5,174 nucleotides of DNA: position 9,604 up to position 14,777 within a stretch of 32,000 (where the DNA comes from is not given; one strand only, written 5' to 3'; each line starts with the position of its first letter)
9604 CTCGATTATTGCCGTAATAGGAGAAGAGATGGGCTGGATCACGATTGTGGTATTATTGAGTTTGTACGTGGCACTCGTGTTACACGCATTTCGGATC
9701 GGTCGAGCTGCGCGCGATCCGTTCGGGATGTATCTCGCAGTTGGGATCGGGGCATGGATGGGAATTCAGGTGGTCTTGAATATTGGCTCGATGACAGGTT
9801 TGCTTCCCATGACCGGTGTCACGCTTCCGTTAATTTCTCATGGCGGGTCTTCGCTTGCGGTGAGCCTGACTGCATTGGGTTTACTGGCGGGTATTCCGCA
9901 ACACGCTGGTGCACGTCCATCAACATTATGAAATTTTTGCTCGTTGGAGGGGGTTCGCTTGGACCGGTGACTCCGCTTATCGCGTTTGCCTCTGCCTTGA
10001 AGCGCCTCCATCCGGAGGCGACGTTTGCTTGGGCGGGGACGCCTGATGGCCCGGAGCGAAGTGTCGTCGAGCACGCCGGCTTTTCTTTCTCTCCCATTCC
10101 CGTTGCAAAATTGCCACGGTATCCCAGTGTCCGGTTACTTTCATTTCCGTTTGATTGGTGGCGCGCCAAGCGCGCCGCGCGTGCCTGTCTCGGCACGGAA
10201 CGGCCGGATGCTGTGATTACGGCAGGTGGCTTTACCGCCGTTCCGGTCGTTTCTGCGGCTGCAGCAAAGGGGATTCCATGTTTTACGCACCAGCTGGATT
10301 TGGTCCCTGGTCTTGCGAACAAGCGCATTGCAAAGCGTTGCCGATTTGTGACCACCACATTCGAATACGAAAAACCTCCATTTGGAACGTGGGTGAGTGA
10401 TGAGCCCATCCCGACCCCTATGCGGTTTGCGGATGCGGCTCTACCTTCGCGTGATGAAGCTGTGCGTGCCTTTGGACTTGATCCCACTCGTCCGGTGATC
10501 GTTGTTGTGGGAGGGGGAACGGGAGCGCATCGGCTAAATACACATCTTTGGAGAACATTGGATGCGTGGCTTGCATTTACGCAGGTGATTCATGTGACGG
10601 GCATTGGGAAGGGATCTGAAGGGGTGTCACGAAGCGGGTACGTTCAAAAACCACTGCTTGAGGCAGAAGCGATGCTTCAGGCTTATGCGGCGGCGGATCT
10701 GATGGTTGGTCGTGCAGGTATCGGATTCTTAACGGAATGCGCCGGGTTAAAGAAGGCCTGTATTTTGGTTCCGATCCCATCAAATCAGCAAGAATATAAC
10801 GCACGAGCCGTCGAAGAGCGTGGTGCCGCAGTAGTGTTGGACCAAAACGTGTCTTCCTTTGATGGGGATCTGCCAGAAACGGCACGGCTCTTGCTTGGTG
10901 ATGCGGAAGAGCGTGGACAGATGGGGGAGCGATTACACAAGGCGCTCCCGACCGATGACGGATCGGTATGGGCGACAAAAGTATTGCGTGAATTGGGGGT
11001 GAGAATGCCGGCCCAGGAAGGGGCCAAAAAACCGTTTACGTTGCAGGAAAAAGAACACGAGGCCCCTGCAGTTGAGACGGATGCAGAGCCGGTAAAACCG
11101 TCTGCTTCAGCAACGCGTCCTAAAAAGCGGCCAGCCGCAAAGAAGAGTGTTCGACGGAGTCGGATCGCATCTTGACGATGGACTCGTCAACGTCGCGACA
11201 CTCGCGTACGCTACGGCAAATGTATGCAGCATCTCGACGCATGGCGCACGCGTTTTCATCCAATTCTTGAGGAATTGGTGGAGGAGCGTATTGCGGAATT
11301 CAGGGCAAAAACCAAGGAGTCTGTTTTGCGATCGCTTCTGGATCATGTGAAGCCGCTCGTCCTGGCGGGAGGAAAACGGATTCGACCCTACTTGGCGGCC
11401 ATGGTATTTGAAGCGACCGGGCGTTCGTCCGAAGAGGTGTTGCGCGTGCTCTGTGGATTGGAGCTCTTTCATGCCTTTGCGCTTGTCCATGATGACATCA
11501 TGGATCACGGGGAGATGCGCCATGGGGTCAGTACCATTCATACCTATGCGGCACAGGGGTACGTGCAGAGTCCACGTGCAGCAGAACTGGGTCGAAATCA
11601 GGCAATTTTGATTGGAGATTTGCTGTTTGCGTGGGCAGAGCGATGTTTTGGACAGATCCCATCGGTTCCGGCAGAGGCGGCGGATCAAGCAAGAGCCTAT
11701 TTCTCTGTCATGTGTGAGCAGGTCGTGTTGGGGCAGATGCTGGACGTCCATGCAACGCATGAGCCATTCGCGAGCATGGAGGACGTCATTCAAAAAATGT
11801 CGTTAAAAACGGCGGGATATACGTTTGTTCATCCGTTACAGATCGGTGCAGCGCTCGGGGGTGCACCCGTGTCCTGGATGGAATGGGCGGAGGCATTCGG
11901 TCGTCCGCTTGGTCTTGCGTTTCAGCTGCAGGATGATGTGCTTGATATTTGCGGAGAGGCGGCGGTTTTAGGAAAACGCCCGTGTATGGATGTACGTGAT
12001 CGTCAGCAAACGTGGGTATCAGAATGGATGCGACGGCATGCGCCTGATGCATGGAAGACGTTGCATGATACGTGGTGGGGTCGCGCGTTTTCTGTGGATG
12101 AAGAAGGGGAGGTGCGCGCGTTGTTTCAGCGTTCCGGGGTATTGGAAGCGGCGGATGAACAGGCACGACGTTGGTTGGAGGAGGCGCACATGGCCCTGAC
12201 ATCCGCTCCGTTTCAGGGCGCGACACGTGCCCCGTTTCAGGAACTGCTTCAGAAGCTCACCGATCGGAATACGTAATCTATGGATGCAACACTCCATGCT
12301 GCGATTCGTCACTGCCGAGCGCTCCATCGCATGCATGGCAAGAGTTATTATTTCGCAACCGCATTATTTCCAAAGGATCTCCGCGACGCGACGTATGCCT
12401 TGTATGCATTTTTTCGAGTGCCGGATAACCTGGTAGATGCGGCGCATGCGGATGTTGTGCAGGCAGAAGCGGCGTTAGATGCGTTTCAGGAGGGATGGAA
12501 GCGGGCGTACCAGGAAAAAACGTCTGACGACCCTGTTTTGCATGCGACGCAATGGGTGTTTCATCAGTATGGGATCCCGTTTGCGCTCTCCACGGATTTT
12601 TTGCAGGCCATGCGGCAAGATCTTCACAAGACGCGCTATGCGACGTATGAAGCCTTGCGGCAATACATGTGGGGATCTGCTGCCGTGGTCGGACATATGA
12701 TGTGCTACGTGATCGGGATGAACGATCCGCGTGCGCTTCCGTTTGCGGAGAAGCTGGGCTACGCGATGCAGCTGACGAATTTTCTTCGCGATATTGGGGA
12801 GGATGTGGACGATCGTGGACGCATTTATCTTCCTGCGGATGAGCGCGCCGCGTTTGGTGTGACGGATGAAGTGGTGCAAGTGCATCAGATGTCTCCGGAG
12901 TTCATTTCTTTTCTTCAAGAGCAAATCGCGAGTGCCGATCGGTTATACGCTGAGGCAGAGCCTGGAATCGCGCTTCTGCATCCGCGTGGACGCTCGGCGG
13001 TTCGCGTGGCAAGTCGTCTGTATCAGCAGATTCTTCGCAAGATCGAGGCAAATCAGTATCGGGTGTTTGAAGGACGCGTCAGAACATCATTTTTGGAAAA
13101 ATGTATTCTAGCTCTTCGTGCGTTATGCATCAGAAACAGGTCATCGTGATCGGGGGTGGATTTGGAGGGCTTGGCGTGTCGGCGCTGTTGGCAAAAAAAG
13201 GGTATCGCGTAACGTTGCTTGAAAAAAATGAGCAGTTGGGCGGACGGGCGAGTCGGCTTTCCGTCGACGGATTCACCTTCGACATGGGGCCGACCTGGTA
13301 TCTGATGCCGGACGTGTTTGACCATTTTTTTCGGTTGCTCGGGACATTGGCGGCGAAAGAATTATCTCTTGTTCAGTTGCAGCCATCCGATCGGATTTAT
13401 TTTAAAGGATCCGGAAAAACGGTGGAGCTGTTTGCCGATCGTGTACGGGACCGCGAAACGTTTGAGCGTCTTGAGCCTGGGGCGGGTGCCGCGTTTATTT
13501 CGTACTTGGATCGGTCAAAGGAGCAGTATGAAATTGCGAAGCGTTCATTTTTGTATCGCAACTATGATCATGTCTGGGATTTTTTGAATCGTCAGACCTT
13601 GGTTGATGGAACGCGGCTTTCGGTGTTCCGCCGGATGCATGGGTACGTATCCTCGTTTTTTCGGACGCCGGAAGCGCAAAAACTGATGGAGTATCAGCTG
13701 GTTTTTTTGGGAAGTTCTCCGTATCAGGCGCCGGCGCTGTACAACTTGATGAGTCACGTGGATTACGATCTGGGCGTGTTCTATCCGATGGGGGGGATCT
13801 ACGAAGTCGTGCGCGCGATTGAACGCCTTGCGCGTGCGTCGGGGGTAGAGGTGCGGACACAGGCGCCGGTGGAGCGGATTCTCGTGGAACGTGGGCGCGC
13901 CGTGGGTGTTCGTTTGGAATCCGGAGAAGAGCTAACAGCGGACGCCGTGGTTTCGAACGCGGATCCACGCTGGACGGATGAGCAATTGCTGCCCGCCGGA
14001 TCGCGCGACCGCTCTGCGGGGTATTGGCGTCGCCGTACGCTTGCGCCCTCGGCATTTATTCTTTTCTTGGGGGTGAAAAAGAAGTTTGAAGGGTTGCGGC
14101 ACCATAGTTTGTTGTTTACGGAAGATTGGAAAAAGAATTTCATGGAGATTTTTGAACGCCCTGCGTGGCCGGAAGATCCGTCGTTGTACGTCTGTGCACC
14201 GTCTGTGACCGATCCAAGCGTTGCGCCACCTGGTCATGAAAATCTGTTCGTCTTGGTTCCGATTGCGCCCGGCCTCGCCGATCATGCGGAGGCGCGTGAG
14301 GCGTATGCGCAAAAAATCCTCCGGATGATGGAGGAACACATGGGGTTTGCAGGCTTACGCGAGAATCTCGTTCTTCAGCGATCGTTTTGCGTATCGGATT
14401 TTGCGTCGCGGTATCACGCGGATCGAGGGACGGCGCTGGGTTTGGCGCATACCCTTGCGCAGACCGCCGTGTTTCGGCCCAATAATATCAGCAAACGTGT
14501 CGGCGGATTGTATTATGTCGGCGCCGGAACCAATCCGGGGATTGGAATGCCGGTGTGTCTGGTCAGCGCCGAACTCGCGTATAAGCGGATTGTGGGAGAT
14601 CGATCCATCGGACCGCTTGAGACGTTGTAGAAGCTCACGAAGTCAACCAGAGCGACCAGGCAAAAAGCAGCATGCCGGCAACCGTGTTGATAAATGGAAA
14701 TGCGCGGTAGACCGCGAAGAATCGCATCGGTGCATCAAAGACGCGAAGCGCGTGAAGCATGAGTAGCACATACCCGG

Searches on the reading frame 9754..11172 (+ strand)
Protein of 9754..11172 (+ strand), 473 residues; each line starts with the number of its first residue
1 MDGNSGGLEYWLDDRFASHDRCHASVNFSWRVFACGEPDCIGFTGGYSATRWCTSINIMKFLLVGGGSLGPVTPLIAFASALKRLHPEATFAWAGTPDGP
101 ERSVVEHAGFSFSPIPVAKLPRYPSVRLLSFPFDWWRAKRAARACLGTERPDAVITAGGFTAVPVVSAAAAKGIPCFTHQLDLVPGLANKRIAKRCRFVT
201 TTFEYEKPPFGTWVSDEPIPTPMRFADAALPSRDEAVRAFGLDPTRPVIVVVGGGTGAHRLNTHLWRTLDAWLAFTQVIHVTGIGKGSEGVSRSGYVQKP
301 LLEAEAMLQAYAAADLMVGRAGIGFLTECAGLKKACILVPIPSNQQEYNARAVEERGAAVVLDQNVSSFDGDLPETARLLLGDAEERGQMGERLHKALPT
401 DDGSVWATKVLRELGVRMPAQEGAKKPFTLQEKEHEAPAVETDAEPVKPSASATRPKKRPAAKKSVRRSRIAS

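Call 12: search_protein_families(library=pfam, proteins=[window:9754-11172:+], max_evalue=0.001)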
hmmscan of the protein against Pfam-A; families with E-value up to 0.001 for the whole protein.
window:9754-11172:+ (473 aa): 3 families
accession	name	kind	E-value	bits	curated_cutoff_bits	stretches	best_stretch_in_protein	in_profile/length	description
PF03033.26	Glyco_transf_28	-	1.8e-24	86.8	26.2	1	61-197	1-135/139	Glycosyltransferase family 28 N-terminal domain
PF04101.22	Glyco_tran_28_C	-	5.3e-18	66.1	22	1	248-381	1-141/166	Glycosyltransferase family 28 C-terminal domain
PF13579.12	Glyco_trans_4_4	-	0.00011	23.1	29.7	1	79-185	11-106/158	Glycosyl transferase 4-like domain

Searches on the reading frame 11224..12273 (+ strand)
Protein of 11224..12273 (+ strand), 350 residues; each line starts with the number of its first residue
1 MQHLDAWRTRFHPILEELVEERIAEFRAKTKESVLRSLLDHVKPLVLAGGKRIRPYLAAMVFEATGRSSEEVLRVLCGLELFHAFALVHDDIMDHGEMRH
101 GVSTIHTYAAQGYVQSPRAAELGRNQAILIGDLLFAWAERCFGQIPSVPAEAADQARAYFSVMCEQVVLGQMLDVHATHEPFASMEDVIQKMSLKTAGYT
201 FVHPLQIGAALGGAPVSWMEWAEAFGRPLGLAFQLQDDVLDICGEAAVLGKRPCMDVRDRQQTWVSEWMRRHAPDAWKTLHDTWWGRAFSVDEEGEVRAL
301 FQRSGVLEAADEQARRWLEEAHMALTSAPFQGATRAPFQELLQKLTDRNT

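Call 6: search_protein_families(library=pfam, proteins=[window:11224-12273:+], max_evalue=0.01)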
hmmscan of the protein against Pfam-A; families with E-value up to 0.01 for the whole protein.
window:11224-12273:+ (350 aa): 1 family
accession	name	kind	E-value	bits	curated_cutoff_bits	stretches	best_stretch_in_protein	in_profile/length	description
PF00348.22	polyprenyl_synt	-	1.9e-46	158.8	27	1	41-275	7-224/251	Polyprenyl synthetase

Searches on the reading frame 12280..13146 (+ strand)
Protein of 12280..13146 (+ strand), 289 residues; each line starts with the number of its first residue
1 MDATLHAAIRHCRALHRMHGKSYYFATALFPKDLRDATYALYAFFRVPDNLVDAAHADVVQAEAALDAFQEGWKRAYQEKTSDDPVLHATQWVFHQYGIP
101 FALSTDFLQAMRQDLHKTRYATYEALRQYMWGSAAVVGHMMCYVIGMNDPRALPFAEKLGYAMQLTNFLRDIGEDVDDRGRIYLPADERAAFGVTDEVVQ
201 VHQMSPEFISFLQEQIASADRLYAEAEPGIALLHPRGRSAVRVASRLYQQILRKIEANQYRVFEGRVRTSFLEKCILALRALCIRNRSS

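Call 6: search_protein_families(library=pfam, proteins=[window:12280-13146:+], max_evalue=0.01)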
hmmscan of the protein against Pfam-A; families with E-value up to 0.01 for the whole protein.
window:12280-13146:+ (289 aa): 1 family
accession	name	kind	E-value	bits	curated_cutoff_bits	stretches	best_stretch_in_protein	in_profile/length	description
PF00494.24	SQS_PSY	-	1.9e-72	244.6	26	1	17-272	2-262/263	Squalene/phytoene synthase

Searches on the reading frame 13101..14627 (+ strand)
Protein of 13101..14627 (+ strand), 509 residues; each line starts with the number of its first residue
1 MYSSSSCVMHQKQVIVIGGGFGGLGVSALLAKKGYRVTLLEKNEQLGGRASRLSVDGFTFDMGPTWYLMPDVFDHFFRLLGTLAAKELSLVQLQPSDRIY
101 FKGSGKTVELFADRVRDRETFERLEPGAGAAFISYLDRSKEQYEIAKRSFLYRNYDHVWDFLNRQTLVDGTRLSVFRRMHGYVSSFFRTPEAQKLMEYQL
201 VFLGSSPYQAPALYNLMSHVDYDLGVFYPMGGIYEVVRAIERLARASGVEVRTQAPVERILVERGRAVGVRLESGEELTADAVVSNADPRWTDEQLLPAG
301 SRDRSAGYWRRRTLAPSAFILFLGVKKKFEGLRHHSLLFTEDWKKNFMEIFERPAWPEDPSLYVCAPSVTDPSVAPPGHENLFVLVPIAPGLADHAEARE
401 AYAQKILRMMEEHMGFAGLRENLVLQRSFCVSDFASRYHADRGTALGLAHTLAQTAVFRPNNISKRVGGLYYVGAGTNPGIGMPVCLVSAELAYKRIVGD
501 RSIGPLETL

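Call 6: search_protein_families(library=pfam, proteins=[window:13101-14627:+], max_evalue=0.01)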
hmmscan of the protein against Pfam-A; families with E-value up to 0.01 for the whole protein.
window:13101-14627:+ (509 aa): 11 families
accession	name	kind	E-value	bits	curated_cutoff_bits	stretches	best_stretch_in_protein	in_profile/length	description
PF01593.30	Amino_oxidase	-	4.4e-34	118.9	19.8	1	23-493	3-438/443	Flavin containing amine oxidoreductase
PF01266.30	DAO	-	5.7e-17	62.7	27.9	1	14-295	2-208/353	FAD dependent oxidoreductase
PF13450.12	NAD_binding_8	-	1.1e-16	61.3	21.9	1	16-81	1-66/68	NAD(P)-binding Rossmann-like domain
PF00890.30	FAD_binding_2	-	2.1e-08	34.2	20.4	1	14-54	2-41/414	FAD binding domain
PF03486.20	HI0933_like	-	6.9e-08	32.7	50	1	13-48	2-37/244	HI0933-like protein Rossmann domain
PF07992.20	Pyr_redox_2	-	8.3e-08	32.4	26.1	1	12-47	143-178/291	Pyridine nucleotide-disulphide oxidoreductase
PF00070.33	Pyr_redox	-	4.3e-06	27.6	22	1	14-47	2-35/82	Pyridine nucleotide-disulphide oxidoreductase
PF12831.13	FAD_oxidored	-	1.5e-05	25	27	1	13-56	1-44/416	FAD dependent oxidoreductase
PF01494.25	FAD_binding_3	-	3.1e-05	23.8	22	1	13-45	3-35/349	FAD binding domain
PF01134.28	GIDA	-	0.00015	21.4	22.1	0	13-44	1-33/391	Glucose inhibited division protein A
PF00996.24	GDI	-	0.00023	20.3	23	0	227-294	224-289/436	GDP dissociation inhibitor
